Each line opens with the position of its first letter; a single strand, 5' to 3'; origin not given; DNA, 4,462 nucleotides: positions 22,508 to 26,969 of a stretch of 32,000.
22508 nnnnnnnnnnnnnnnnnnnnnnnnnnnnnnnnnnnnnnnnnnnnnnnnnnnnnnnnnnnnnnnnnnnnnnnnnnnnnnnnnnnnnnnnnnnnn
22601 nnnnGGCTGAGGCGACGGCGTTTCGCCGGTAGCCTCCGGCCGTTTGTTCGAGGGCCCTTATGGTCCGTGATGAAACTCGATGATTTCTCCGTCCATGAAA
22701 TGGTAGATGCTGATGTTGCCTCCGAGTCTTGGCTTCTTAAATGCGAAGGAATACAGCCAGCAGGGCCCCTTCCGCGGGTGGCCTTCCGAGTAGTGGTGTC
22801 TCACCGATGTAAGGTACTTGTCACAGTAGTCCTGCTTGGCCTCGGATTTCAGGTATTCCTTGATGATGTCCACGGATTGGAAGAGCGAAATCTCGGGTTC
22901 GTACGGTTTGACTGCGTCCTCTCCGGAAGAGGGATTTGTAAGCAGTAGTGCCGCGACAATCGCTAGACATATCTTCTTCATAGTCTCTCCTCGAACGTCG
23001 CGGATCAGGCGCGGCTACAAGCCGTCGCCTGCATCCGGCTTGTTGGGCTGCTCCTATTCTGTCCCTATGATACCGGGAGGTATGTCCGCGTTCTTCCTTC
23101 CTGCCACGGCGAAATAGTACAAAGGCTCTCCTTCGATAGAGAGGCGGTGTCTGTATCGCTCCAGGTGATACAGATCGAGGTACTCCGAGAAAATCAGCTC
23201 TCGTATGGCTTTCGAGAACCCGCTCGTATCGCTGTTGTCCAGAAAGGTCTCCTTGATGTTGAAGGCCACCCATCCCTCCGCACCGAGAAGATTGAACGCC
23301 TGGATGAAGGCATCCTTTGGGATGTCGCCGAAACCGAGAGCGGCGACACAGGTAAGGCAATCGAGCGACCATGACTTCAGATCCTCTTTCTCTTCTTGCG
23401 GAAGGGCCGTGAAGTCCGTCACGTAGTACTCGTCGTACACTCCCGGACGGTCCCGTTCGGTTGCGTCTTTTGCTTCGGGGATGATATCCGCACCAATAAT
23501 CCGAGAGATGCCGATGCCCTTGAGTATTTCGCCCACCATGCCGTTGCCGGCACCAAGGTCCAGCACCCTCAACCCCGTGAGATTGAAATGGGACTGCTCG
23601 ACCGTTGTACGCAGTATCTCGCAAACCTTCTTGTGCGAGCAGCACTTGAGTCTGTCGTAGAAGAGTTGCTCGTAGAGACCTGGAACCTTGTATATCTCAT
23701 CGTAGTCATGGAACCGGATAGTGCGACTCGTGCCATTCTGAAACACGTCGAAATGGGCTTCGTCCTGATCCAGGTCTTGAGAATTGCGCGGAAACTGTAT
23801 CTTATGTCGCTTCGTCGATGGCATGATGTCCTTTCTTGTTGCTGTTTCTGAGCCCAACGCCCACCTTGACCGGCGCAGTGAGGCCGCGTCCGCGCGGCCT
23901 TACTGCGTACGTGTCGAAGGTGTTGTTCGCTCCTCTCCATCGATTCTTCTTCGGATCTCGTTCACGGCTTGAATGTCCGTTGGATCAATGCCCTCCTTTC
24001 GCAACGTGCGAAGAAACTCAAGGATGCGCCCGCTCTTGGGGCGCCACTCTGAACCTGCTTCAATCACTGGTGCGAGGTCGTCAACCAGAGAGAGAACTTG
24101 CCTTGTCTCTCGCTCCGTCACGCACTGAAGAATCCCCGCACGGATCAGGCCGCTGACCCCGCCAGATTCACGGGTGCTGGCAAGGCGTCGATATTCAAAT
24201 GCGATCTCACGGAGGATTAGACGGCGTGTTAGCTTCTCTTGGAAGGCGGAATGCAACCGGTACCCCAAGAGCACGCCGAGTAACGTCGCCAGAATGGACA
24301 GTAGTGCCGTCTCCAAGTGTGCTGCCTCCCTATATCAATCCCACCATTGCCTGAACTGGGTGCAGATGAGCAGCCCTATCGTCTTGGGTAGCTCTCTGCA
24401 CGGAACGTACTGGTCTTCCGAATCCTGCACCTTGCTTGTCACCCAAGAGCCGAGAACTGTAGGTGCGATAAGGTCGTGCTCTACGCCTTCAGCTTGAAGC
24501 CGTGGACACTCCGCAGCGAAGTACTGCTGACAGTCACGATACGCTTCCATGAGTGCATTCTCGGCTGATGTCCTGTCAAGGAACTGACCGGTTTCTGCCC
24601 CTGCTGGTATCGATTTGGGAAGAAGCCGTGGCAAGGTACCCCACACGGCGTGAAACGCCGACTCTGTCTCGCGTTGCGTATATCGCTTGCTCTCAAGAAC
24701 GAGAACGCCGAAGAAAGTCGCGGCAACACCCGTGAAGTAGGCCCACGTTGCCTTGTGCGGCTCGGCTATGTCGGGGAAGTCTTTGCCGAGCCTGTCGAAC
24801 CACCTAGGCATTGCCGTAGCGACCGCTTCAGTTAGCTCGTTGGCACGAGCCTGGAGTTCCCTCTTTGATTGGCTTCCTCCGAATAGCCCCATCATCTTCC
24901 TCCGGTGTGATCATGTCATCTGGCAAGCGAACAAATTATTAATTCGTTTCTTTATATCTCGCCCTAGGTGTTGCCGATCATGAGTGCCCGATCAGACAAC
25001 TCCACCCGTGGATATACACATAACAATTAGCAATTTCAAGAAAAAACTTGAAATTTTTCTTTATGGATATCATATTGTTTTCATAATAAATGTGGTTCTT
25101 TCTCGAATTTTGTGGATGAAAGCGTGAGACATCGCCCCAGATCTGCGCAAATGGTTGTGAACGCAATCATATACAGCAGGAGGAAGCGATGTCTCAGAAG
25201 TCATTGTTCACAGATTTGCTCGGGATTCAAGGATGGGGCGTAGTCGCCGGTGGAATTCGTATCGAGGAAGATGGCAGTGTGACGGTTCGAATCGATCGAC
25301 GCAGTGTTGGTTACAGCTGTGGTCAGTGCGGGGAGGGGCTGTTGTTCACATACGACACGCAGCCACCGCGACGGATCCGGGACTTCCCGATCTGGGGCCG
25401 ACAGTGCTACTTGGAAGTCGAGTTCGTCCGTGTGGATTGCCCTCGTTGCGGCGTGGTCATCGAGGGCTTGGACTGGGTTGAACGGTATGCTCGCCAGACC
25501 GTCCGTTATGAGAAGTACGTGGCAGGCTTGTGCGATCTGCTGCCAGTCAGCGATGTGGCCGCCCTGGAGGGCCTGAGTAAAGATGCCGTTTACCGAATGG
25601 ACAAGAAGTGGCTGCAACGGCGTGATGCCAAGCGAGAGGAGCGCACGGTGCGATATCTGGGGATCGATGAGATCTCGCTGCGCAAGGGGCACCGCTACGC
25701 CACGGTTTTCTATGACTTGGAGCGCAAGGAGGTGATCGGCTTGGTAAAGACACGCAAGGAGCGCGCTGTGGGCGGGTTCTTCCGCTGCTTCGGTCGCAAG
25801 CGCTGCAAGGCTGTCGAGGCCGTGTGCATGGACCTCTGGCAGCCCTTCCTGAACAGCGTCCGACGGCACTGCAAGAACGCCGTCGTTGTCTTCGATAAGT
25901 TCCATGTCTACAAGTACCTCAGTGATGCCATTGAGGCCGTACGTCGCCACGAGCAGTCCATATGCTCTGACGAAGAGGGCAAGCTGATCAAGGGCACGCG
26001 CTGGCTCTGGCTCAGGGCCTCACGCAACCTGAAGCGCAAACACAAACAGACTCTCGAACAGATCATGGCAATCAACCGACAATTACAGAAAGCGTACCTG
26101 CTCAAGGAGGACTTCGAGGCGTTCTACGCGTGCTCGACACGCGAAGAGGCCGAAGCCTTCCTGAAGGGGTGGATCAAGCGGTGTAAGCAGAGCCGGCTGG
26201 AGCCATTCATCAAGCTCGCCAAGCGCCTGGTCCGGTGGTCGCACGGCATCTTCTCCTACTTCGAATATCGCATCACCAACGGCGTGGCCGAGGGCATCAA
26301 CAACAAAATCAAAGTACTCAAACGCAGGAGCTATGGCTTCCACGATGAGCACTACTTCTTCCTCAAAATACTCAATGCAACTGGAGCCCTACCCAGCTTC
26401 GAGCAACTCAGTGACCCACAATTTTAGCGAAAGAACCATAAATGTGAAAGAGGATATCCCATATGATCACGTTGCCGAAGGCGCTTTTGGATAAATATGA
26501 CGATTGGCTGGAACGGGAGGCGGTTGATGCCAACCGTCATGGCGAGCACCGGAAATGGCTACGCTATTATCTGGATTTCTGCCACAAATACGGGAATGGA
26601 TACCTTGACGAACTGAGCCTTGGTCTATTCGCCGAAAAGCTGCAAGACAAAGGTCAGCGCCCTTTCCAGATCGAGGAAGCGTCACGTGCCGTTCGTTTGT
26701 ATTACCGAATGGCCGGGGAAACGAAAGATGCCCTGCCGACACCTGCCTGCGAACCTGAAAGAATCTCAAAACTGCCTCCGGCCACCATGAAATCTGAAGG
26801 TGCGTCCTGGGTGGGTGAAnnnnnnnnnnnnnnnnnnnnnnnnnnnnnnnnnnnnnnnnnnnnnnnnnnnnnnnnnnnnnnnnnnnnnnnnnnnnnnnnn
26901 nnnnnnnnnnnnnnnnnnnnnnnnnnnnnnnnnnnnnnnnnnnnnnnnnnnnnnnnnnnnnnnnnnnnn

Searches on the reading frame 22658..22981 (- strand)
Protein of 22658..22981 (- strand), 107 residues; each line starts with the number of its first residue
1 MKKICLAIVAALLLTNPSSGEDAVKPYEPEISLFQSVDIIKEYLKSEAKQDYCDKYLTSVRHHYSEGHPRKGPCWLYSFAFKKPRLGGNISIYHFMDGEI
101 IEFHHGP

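Call 4: search_protein_families(library=pfam, proteins=[window:22658-22981:-], max_evalue=0.01)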
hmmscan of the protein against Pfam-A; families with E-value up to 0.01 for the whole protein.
window:22658-22981:- (107 aa): 0 families

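Call 31: search_protein_families(library=padloc, proteins=[window:22658-22981:-], max_evalue=0.01)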
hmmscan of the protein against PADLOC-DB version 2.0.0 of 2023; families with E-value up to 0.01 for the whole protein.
window:22658-22981:- (107 aa): 0 families

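Call 32: search_protein_families(library=ncbifam, proteins=[window:22658-22981:-], max_evalue=0.01)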
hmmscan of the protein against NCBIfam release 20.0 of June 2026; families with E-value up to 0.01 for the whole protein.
window:22658-22981:- (107 aa): 0 families

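Call 58: find_encoding_contigs(protein=window:22658-22981:-, flank=6000, max_places=5)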
Protein window:22658-22981:- (107 aa): no gene with exactly this product is on record in the collection.

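Call 79: search_protein_families(library=phrogs, proteins=[window:22658-22981:-], max_evalue=0.01)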
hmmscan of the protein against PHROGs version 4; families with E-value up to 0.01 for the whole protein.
window:22658-22981:- (107 aa): 0 families

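Call 80: search_protein_families(library=pfam, proteins=[window:22658-22981:-], max_evalue=5)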
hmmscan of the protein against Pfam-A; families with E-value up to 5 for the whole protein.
window:22658-22981:- (107 aa): 1 family
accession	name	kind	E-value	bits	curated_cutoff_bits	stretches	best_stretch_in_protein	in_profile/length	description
PF08139.17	LPAM_1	-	0.079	13.9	20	1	1-15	1-15/18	Prokaryotic membrane lipoprotein lipid attachment site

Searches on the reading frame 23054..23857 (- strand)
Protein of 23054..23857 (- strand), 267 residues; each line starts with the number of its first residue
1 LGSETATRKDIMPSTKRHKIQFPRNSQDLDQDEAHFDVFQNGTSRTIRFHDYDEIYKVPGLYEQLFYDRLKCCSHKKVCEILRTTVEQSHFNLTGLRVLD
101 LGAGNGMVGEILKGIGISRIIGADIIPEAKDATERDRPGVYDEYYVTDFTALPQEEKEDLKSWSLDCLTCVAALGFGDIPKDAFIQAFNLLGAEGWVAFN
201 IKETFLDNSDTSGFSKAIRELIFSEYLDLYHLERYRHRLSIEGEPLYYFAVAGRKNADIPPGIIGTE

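Call 4: search_protein_families(library=pfam, proteins=[window:23054-23857:-], max_evalue=0.01)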
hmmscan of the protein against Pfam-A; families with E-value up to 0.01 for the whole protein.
window:23054-23857:- (267 aa): 3 families
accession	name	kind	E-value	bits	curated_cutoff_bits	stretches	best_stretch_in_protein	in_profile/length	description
PF08241.18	Methyltransf_11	-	1.4e-05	26.1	21.2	1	99-199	1-95/95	Methyltransferase domain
PF13489.12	Methyltransf_23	-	1.7e-05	25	27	1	84-201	12-118/164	Methyltransferase domain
PF13649.12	Methyltransf_25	-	0.00091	20.3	27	1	98-176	1-76/97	Methyltransferase domain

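Call 31: search_protein_families(library=padloc, proteins=[window:23054-23824:-], max_evalue=0.01)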
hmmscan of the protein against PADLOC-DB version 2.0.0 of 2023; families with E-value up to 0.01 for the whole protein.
window:23054-23824:- (256 aa): 2 families
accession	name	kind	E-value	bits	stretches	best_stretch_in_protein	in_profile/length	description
PDLC04134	mad2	-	0.0027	14.6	1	83-210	291-416/492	mads_2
PDLC03274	MTase_II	-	0.0095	13.3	0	69-125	26-83/298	Type II methyltransferase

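Call 32: search_protein_families(library=ncbifam, proteins=[window:23054-23824:-], max_evalue=0.01)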
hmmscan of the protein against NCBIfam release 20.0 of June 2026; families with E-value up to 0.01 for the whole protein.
window:23054-23824:- (256 aa): 3 families
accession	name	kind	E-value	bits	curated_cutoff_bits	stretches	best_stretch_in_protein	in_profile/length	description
TIGR02072.1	BioC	equivalog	9.5e-06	25.6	184.95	1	65-190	17-134/244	malonyl-ACP O-methyltransferase BioC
TIGR01983.1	UbiG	equivalog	0.00047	19.5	102.95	1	70-188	36-151/228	bifunctional 2-polyprenyl-6-hydroxyphenol methylase/3-demethylubiquinol 3-O-methyltransferase UbiG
NF045667.1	MTase_DVU1556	equivalog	0.0025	17.3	155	1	82-185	21-116/213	DVU_1556 family methyltransferase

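Call 59: find_encoding_contigs(protein=window:23054-23824:-, flank=6000, max_places=5)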
Protein window:23054-23824:- (256 aa): no gene with exactly this product is on record in the collection.

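Call 79: search_protein_families(library=phrogs, proteins=[window:23054-23824:-], max_evalue=0.01)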
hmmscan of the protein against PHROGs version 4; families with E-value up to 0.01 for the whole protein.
window:23054-23824:- (256 aa): 1 family
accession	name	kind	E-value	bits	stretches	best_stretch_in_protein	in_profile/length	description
phrog_19153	-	other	0.0003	21.6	1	83-113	47-77/180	tRNA methyltransferase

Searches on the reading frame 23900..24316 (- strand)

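Call 4: search_protein_families(library=pfam, proteins=[window:23900-24316:-], max_evalue=0.01)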
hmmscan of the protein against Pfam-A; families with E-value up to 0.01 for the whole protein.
window:23900-24316:- (138 aa): 0 families

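Call 31: search_protein_families(library=padloc, proteins=[window:23900-24316:-], max_evalue=0.01)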
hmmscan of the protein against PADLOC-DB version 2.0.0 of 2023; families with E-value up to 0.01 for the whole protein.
window:23900-24316:- (138 aa): 0 families

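Call 32: search_protein_families(library=ncbifam, proteins=[window:23900-24316:-], max_evalue=0.01)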
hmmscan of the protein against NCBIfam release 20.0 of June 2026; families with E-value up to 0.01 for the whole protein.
window:23900-24316:- (138 aa): 0 families

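Call 79: search_protein_families(library=phrogs, proteins=[window:23900-24316:-], max_evalue=0.01)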
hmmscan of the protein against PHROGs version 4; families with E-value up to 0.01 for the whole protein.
window:23900-24316:- (138 aa): 0 families

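Call 80: search_protein_families(library=pfam, proteins=[window:23900-24316:-], max_evalue=5)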
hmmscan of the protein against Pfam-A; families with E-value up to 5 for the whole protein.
window:23900-24316:- (138 aa): 1 family
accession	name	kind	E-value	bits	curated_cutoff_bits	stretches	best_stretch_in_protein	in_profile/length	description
PF09335.16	VTT_dom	-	0.2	12.6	33.9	1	3-44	19-61/123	VTT domain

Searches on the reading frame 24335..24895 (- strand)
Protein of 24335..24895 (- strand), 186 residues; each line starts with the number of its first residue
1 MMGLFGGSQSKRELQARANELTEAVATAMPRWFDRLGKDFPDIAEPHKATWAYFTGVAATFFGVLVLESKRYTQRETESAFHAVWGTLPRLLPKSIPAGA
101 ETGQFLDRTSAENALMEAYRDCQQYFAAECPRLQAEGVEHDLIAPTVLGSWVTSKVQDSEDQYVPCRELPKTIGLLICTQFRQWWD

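Call 4: search_protein_families(library=pfam, proteins=[window:24335-24895:-], max_evalue=0.01)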
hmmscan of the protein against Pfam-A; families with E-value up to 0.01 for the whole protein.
window:24335-24895:- (186 aa): 0 families

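Call 31: search_protein_families(library=padloc, proteins=[window:24335-24895:-], max_evalue=0.01)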
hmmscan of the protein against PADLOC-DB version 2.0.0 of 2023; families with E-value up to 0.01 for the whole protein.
window:24335-24895:- (186 aa): 0 families

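Call 32: search_protein_families(library=ncbifam, proteins=[window:24335-24895:-], max_evalue=0.01)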
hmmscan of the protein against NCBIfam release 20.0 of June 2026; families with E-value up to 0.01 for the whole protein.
window:24335-24895:- (186 aa): 0 families

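Call 60: find_encoding_contigs(protein=window:24335-24895:-, flank=6000, max_places=5)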
Protein window:24335-24895:- (186 aa): no gene with exactly this product is on record in the collection.

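Call 79: search_protein_families(library=phrogs, proteins=[window:24335-24895:-], max_evalue=0.01)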
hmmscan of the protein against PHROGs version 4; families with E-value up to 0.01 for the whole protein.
window:24335-24895:- (186 aa): 0 families

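Call 80: search_protein_families(library=pfam, proteins=[window:24335-24895:-], max_evalue=5)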
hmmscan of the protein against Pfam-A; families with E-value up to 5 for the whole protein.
window:24335-24895:- (186 aa): 0 families

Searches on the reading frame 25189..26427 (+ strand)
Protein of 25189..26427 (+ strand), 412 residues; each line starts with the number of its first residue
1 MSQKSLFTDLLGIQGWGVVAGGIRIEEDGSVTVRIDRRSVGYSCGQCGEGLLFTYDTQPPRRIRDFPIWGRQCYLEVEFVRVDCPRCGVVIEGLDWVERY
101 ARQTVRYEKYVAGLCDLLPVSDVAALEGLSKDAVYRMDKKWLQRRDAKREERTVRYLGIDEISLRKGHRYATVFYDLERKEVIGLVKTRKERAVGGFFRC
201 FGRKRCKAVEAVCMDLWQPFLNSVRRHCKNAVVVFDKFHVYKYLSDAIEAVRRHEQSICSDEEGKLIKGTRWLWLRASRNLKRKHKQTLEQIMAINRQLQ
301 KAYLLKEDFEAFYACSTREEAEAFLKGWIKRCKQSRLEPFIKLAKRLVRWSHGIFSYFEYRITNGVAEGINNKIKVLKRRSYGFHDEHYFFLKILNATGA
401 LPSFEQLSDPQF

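Call 3: search_protein_families(library=ncbifam, proteins=[window:25189-26427:+], max_evalue=0.01)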
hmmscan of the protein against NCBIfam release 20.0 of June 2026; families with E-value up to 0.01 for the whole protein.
window:25189-26427:+ (412 aa): 5 families
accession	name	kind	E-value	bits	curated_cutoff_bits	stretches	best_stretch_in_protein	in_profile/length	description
NF033550.5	transpos_ISL3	equivalog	6.8e-101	338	180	1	33-395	2-368/370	ISL3 family transposase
NF049919.1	DesA_ISL3_tail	domain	3.9e-25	88.6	30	1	233-351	2-122/122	DesA/ISL3 alpha bundle tail domain-containing protein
NF049917.1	ISAon1_downstr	equivalog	1.9e-24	86.4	250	2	261-394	188-322/327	ISAon1 family transposase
NF049918.1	DesA_fam_desat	equivalog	2.5e-06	26.9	400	1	233-349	263-383/385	DesA family fatty acid desaturase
NF041911.1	HVO_0649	equivalog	0.0097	15.8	70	0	82-109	23-50/65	HVO_0649 family zinc finger protein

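Call 4: search_protein_families(library=pfam, proteins=[window:25189-26427:+], max_evalue=0.01)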
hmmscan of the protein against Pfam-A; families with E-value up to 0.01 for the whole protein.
window:25189-26427:+ (412 aa): 4 families
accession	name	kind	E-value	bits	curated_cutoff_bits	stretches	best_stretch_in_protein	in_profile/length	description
PF01610.23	DDE_Tnp_ISL3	-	7.7e-81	271.9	23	1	157-394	1-240/240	Transposase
PF13542.12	HTH_Tnp_ISL3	-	1.3e-09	37.8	27.4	1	94-140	3-49/51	Helix-turn-helix domain of transposase family ISL3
PF14690.11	Zn_ribbon_ISL3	-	5.5e-05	23.9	25.5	1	43-87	4-47/47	zinc-finger of transposase IS204/IS1001/IS1096/IS1165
PF24850.1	CC_BshC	-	0.0072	16.6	27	0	240-299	56-115/159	Bacillithiol biosynthesis BshC, C-terminal coiled-coil domain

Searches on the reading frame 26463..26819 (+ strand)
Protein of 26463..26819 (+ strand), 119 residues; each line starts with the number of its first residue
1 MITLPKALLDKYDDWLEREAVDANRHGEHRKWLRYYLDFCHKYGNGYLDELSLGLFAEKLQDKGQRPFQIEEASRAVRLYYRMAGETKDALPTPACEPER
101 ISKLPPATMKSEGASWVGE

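Call 72: find_homologous_proteins(query=window:26463-26819:+, max_evalue=0.001)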
Query window:26463-26819:+ (119 aa): 36 proteins with E <= 0.001 among 45 candidates.
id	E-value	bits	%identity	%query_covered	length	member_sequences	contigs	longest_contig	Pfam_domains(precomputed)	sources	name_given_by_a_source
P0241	7.1e-76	270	99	100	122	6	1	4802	-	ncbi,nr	ncbi:hypothetical protein MX861_006687, partial [Pseudomonas aeruginosa]|nr:hypothetical protein [Ps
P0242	1.8e-75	269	99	100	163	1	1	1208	-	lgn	-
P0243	4.2e-74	264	98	100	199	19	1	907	PF13495.13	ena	-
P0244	1.3e-49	185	72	100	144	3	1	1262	-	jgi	-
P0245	6.5e-48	180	75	94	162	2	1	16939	-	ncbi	-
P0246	1.7e-47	178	76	87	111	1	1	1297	-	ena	-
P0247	2.0e-46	175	72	97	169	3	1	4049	-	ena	-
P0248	2.5e-45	171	76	87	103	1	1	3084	-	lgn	-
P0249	6.7e-42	160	74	86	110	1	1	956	-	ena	-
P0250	1.5e-39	153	80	72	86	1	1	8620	-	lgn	-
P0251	1.1e-37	147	77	78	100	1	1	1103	-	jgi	-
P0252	2.4e-36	142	79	68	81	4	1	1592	-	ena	-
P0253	1.5e-33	133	81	62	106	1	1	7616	-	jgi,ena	-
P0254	1.2e-29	121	79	57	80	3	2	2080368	-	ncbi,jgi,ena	-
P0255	1.2e-28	118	80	55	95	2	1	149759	-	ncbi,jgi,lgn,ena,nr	ncbi:MAG: hypothetical protein C0620_03940 [Desulfuromonas sp.]|nr:MAG: hypothetical protein C0620_0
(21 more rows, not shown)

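Call 80: search_protein_families(library=pfam, proteins=[window:26463-26819:+], max_evalue=5)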
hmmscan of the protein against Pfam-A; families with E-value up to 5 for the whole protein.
window:26463-26819:+ (119 aa): 1 family
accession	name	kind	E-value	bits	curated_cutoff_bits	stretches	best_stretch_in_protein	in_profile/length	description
PF09867.14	TagF_N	-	0.22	11.9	27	1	3-38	16-50/135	TagF N-terminal domain, Type VI secretion system-associated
